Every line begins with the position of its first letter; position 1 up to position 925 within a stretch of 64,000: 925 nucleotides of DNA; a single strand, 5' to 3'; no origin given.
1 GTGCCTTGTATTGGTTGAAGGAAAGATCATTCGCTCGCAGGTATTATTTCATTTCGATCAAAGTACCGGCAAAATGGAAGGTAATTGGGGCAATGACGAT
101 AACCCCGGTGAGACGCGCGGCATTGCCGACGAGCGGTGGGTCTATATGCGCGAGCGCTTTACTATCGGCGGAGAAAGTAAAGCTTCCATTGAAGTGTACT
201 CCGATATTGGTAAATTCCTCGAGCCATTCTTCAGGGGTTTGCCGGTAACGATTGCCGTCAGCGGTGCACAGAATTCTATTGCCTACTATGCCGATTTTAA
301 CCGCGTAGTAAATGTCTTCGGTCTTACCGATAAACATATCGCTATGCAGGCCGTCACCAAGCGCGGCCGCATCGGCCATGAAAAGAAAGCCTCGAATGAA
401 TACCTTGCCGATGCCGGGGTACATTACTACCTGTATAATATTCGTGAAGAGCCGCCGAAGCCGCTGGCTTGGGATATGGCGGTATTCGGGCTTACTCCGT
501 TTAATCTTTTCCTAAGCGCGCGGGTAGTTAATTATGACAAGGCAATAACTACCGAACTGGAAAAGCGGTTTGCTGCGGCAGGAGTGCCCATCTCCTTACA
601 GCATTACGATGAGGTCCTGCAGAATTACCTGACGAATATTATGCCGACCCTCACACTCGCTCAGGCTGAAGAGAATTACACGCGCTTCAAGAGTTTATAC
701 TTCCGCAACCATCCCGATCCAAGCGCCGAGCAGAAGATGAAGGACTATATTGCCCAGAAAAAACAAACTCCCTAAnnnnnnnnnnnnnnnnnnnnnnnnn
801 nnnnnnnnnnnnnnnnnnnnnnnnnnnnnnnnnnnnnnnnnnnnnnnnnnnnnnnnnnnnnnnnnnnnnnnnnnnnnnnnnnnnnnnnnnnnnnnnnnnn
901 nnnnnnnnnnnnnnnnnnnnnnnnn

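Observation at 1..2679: Tandem paralogs of a GT-C-like membrane protein with a conserved soluble C-terminal domain; a third copy at 29355-30905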

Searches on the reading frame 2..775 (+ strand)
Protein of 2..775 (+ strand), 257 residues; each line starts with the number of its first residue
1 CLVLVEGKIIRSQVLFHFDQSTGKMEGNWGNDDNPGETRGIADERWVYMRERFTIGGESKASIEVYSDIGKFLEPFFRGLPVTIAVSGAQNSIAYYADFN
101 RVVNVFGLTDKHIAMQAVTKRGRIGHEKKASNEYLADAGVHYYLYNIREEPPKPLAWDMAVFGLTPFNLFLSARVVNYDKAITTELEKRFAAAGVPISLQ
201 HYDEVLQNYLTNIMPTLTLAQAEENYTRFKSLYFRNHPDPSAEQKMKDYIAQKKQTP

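Call 4: search_protein_families(library=pfam, proteins=[window:2-775:+], max_evalue=1)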
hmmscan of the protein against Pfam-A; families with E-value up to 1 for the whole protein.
window:2-775:+ (257 aa): 0 families

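Call 5: search_protein_families(library=ncbifam, proteins=[window:2-775:+], max_evalue=1)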
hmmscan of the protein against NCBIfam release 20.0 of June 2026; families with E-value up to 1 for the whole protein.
window:2-775:+ (257 aa): 0 families
